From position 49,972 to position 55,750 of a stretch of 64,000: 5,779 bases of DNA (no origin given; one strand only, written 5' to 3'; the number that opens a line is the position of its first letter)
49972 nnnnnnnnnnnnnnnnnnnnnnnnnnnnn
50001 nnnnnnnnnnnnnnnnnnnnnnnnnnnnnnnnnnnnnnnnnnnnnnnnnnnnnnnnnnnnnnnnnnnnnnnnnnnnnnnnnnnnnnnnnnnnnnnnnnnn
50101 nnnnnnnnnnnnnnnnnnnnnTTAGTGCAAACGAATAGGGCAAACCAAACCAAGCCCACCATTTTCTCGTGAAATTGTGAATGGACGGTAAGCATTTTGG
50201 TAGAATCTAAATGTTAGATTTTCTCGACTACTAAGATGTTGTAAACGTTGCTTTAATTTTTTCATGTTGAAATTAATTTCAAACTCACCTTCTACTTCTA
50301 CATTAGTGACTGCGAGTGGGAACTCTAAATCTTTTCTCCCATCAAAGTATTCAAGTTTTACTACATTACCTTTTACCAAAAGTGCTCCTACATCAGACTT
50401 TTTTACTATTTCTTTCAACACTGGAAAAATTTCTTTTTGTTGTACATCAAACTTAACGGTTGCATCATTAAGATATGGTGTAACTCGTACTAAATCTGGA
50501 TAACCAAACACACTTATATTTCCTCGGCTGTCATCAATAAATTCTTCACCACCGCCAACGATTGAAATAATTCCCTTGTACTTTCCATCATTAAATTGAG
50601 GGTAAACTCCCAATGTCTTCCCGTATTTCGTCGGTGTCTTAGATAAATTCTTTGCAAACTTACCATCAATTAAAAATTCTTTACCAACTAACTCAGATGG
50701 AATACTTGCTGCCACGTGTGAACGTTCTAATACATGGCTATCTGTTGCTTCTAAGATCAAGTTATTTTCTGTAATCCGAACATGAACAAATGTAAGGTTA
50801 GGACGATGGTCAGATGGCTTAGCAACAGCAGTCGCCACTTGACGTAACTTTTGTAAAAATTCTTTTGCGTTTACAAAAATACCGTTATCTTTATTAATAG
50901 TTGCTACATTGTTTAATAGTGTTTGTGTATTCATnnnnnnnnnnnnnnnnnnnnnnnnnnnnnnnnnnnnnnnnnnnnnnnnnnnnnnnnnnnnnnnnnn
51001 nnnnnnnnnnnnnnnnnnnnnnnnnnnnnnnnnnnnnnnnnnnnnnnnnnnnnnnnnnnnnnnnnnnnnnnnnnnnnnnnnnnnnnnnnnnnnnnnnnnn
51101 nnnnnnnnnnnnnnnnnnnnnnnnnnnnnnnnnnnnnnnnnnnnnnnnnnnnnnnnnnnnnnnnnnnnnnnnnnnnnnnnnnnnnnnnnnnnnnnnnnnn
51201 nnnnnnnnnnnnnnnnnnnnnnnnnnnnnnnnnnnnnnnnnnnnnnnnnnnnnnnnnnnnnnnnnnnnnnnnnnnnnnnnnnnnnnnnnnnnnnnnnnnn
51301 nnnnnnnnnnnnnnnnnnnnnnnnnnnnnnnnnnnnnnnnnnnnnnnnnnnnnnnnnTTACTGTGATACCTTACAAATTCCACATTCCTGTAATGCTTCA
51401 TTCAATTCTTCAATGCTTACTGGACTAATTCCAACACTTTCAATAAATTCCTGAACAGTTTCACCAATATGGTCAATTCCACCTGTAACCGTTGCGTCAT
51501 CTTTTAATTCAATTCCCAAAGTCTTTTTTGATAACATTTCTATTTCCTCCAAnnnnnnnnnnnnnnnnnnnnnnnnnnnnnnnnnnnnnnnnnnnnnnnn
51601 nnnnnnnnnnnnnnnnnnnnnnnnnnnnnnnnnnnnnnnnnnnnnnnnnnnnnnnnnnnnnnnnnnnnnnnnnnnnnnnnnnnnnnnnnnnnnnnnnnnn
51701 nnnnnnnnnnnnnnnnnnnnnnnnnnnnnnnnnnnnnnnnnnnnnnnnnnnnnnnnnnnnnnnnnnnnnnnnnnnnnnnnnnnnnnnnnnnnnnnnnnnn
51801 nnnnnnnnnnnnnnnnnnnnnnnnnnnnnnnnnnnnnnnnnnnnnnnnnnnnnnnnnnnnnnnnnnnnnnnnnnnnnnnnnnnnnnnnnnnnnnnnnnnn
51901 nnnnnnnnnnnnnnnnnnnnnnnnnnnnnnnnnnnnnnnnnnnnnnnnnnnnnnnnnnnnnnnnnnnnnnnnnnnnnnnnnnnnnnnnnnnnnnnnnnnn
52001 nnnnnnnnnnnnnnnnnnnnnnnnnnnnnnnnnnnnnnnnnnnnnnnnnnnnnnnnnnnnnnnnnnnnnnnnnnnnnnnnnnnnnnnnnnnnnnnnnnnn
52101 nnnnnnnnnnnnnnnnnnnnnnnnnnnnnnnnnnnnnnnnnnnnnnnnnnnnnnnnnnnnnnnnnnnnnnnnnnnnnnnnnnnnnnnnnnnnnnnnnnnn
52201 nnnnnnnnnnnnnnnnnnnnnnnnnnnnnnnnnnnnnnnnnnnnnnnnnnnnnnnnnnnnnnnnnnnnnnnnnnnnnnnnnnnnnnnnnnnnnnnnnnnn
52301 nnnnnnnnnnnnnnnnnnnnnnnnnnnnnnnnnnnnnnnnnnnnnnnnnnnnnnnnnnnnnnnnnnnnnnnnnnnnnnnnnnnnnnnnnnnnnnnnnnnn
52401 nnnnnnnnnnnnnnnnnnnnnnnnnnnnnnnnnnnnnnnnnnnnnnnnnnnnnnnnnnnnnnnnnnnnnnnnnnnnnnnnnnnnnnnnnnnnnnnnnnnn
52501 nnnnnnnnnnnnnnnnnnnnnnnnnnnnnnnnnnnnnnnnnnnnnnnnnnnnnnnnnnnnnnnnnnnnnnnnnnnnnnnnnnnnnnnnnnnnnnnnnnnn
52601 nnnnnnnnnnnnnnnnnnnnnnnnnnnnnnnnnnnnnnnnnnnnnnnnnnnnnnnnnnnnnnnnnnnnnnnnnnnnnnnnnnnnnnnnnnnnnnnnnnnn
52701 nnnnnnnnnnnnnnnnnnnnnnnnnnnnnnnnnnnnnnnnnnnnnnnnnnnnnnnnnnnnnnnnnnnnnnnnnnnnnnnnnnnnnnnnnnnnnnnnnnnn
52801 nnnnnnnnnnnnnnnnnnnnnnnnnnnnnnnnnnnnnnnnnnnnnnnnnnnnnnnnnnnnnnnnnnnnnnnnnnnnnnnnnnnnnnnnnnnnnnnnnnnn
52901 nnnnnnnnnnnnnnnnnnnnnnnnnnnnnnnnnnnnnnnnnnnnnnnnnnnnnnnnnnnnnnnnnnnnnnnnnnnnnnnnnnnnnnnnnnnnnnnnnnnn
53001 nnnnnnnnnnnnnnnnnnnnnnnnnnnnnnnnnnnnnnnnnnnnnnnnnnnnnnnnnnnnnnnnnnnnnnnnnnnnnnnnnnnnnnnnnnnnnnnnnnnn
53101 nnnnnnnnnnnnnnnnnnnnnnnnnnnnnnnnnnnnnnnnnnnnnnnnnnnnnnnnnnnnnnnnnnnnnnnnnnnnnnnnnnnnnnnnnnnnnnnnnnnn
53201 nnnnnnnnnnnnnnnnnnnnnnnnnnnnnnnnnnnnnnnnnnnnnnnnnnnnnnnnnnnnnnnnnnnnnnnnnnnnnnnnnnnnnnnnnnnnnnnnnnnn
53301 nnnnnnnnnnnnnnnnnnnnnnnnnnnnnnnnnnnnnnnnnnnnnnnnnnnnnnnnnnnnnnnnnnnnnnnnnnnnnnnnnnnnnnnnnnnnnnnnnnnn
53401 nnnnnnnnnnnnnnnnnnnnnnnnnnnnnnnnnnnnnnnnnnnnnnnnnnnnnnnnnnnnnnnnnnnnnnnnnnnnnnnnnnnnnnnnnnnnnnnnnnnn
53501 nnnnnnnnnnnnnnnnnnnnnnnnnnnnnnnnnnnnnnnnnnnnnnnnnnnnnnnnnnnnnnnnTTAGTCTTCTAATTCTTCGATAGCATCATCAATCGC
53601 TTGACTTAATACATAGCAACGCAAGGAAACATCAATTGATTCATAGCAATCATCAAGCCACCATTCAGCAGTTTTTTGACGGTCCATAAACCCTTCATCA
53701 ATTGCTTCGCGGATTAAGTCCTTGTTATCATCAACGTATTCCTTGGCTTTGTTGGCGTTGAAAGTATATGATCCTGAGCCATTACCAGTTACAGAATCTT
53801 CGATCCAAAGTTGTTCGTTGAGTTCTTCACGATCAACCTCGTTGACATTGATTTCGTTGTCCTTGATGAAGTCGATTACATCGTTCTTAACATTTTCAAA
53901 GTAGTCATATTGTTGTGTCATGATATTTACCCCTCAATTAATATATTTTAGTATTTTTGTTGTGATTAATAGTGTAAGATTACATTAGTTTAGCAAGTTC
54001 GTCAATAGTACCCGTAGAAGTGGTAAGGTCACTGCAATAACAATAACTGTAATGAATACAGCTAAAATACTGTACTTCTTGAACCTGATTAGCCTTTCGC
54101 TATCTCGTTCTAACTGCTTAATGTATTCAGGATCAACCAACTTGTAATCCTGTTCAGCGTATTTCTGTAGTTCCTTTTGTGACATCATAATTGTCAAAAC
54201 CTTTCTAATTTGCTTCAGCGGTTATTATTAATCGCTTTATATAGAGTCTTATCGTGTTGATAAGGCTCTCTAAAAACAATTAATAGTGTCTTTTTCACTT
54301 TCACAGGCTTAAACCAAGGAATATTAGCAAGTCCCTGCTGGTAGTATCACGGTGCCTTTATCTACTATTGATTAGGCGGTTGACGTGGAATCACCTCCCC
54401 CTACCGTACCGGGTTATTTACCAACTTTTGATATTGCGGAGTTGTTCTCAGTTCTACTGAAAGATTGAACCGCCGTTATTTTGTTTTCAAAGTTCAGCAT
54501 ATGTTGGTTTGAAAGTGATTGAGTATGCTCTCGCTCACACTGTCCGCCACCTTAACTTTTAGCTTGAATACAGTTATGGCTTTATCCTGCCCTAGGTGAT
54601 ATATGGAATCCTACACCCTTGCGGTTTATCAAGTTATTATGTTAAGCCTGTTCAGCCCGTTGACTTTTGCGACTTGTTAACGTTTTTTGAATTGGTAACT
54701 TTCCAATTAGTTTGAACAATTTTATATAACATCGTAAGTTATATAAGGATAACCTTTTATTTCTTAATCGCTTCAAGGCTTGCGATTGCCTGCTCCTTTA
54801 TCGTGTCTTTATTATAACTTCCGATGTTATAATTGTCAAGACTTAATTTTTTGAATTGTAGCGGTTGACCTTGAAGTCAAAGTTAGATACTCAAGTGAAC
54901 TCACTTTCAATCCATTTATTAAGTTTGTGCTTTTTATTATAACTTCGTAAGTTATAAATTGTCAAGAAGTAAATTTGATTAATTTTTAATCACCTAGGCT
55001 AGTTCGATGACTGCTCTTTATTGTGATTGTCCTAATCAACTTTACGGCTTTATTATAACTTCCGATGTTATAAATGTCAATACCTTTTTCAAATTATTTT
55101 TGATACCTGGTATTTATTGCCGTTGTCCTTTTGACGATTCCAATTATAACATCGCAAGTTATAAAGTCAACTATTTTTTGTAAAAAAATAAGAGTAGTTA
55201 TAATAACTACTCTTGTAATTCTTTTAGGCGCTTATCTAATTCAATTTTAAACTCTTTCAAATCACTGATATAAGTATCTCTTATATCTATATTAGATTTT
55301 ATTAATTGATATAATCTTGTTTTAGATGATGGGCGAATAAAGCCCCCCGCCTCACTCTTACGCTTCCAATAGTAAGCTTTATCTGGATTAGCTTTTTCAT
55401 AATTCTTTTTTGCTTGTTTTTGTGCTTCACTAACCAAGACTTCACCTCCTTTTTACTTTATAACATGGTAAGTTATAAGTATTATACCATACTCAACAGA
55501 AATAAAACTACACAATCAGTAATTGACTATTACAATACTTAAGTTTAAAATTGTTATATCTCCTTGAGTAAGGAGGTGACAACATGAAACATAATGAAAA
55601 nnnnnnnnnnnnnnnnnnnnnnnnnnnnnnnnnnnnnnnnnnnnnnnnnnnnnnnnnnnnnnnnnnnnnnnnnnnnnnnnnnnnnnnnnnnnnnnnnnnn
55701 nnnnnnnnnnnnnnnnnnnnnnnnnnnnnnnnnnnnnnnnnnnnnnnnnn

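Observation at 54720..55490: Six-copy array of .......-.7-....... palindromes acting as combined promoter-operators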

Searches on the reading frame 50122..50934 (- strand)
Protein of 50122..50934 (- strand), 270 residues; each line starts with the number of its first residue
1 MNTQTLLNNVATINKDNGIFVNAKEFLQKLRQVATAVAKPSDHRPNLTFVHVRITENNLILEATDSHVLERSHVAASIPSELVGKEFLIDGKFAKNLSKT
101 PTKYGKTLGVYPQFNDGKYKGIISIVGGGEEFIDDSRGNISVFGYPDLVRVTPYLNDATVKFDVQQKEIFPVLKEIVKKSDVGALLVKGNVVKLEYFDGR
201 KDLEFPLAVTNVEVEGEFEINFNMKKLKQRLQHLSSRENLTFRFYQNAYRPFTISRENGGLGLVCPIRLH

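Call 7: search_protein_families(library=pfam, proteins=[window:50122-50934:-], max_evalue=0.1)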
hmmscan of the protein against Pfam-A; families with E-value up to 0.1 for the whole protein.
window:50122-50934:- (270 aa): 3 families
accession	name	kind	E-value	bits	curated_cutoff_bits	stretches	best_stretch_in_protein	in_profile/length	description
PF02767.21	DNA_pol3_beta_2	-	7.8e-06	26.6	27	1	21-104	2-83/116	DNA polymerase III beta subunit, central domain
PF00712.24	DNA_pol3_beta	-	0.00014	22.5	24.4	1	20-92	4-73/120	DNA polymerase III beta subunit, N-terminal domain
PF24102.1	FLAD1_M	-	0.017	15.4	27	0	91-134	14-59/78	FAD synthase, middle domain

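Call 8: search_protein_families(library=phrogs, proteins=[window:50122-50934:-], max_evalue=0.1)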
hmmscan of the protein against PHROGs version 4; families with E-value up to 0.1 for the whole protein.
window:50122-50934:- (270 aa): 4 families
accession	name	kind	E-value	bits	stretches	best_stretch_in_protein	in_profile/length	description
phrog_947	-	DNA, RNA and nucleotide metabolism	7.3e-12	45.9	1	16-269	125-365/368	DNA polymerase processivity factor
phrog_6615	-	DNA, RNA and nucleotide metabolism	2.1e-11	44.9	2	141-269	69-213/214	DNA polymerase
phrog_3007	-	DNA, RNA and nucleotide metabolism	0.0071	17.1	1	29-108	9-74/190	RusA-like Holliday junction resolvase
phrog_12598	-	DNA, RNA and nucleotide metabolism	0.009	16.4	1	19-67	6-53/275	RusA-like Holliday junction resolvase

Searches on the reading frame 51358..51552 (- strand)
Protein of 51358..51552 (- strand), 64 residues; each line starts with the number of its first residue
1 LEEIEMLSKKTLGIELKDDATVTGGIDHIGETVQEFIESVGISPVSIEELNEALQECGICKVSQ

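Call 64: search_protein_families(library=pfam, proteins=[window:51358-51552:-], max_evalue=0.01)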
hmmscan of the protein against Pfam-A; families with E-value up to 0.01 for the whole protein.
window:51358-51552:- (64 aa): 0 families

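Call 85: search_protein_families(library=phrogs, proteins=[window:51358-51552:-], max_evalue=0.001)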
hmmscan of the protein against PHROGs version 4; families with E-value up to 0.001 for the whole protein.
window:51358-51552:- (64 aa): 2 families
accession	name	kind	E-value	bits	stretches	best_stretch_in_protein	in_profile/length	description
phrog_30135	-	unknown function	4.4e-09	37.4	1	7-59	3-57/65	-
phrog_37393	-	unknown function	3.6e-06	28.1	1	7-61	3-59/141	-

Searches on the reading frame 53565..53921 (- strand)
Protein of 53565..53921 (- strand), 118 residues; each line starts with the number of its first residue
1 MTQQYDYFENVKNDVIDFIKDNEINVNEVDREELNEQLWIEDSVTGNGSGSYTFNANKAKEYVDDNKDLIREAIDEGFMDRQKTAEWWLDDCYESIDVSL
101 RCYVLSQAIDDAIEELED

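Call 7: search_protein_families(library=pfam, proteins=[window:53565-53921:-], max_evalue=0.1)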
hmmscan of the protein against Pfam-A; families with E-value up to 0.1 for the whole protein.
window:53565-53921:- (118 aa): 0 families

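Call 8: search_protein_families(library=phrogs, proteins=[window:53565-53921:-], max_evalue=0.1)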
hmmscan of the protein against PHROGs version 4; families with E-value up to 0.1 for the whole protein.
window:53565-53921:- (118 aa): 1 family
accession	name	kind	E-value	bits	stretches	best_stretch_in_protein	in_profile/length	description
phrog_823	-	unknown function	0.0066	17.5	1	19-71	59-104/109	-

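Call 87: search_solved_structures(query=window:53565-53921:-, max_evalue=1)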
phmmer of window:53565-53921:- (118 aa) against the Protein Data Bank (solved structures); distinct sequences matched with E-value up to 1: 2.
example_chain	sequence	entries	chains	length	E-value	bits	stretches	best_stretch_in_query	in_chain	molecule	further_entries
9dds_A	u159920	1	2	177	0.044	17.4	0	42-100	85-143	Alpha- and gamma-adaptin-binding protein p34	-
9ddt_A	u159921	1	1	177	0.056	17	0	42-99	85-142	Alpha- and gamma-adaptin-binding protein p34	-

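Call 88: find_homologous_proteins(query=window:53565-53921:-, max_evalue=0.001)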
Query window:53565-53921:- (118 aa): 1099 proteins with E <= 0.001 among 1103 candidates; the best 120 are listed.
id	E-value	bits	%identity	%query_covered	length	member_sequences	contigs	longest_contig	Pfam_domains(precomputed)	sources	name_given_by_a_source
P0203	2.6e-68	246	95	100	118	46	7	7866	-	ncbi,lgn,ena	-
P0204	6.2e-59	215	85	100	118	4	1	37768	-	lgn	-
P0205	7.3e-37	144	66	98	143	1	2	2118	PF00410.25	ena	-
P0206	2.4e-32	130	52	94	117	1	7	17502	-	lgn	-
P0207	1.3e-30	124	56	95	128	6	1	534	-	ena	-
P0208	7.9e-30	121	56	95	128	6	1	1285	-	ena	-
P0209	1.5e-29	121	59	95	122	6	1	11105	-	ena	-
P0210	5.6e-29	119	55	96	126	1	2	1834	-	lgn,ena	-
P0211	6.2e-29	119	54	96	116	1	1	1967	-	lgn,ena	-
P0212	6.6e-29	118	55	95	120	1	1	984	-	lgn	-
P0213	8.0e-29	118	56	95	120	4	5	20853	-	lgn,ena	-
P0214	8.0e-29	118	51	98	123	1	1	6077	-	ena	-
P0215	8.5e-29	118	54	97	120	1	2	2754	-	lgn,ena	-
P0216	8.5e-29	118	51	98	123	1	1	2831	-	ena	-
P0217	9.3e-29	118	51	98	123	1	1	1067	-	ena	-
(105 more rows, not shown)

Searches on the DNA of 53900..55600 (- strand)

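Call 26: search_rna_families(source=window, start=53900, end=55600, threshold=evalue, max_evalue=10, show_alignments=2)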
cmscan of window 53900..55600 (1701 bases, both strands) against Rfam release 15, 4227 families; matches with E-value up to 10: 8.
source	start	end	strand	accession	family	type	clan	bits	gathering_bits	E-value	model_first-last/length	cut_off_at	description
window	54164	54211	-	RF00150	SNORD42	Gene; snRNA; snoRNA; CD-box;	-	27.5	39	0.1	16-63/68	no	Small nucleolar RNA SNORD42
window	55125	55230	-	RF01579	RUF2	Gene; sRNA;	-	23.5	90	1.2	1-154/154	no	Plasmodium RNA of unknown function RUF2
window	54228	54326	+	RF01005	MIR530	Gene; miRNA;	-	22.3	85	0.25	39-136/172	no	MIR530 microRNA precursor family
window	54542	54594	-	RF01092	GP_knot2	Cis-reg;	-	21.8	80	0.29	1-61/61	no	Gag/pol translational readthrough site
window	54628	54728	-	RF02557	CbSR1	Gene; sRNA;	-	19.1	146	0.59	1-112/112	no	Coxiella burnetii sRNA 1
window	54222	54289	+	RF03664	MIR6288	Gene; miRNA;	-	17.6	74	4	1-92/92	no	MIR6288 microRNA precursor family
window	54663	54711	-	RF03081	DUF805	Cis-reg;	CL00115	16.1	51.1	9.5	1-68/68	no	DUF805 RNA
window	55315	55389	+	RF02288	TtnuCD11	Gene; snRNA; snoRNA; CD-box;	-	15.7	70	1.5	1-74/74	no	Tetrahymena snoRNA TtnuCD11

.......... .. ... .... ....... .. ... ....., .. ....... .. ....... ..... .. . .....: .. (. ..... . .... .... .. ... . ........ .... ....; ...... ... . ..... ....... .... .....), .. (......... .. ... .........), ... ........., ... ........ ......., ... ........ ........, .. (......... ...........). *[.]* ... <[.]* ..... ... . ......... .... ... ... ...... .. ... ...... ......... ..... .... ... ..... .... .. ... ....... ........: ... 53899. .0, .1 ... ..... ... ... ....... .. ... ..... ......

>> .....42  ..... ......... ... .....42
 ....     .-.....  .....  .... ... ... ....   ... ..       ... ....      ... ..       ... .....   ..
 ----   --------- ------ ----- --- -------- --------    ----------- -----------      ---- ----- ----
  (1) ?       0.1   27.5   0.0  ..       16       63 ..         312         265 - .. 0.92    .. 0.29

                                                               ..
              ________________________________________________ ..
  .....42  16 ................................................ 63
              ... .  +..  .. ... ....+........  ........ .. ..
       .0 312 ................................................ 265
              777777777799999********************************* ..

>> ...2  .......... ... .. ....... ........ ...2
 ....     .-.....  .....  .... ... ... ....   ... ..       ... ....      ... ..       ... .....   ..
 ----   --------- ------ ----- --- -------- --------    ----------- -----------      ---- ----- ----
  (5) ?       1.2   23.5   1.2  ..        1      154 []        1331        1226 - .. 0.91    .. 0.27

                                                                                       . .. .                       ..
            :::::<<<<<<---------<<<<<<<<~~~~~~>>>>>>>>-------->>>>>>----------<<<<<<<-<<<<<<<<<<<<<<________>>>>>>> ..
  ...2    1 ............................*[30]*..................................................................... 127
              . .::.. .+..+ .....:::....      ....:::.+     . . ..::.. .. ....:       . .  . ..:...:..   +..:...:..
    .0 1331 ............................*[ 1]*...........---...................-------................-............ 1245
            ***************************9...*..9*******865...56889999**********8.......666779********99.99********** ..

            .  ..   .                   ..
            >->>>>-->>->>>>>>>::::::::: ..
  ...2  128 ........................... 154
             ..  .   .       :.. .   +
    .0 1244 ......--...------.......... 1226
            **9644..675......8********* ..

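Call 98: search_dna_similar(query=window:54197-54716:-, collection=plasmids, mode=distant, max_rows=40, rows=spread, max_evalue=0.001)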
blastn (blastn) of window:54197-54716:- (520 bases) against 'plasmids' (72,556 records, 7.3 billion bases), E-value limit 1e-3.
Records with a match: 7; places in all: 7; records where one place covers at least 80% of the query: 4.
Best place of each record, by identity: 95-99% 2; 90-95% 2; 80-90% 2; 60-80% 1.
By first word of the organism name: Limosilactobacillus 7.
By predicted mobility (MOB-suite, as given by PLSDB): non-mobilizable 7.
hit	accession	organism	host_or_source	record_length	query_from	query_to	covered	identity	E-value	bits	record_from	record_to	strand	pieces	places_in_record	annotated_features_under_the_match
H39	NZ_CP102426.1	Limosilactobacillus reuteri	Homo sapiens,tissue samle,Breast milk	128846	1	520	100%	97.3%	0e+0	876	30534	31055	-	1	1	none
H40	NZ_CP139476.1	Limosilactobacillus reuteri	mixed culture,traditional air-dried ...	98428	1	520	100%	90.2%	0e+0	700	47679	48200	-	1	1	none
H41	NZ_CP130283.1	Limosilactobacillus reuteri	Homo sapiens,feces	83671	1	520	100%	88.2%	0e+0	661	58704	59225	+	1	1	none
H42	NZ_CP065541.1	Limosilactobacillus reuteri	Yak,cell culture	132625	1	520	100%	87.7%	0e+0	645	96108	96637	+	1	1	none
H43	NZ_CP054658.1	Limosilactobacillus reuteri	Sus scrofa domesticus,single organism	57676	1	520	67%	93.7%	1e-122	523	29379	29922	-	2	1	none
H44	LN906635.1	Limosilactobacillus reuteri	-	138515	221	520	58%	96.0%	5e-134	484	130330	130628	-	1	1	none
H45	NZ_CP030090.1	Limosilactobacillus reuteri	pig,cell culture,fresh intestinal feces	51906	1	520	64%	76.1%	2e-37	251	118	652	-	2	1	none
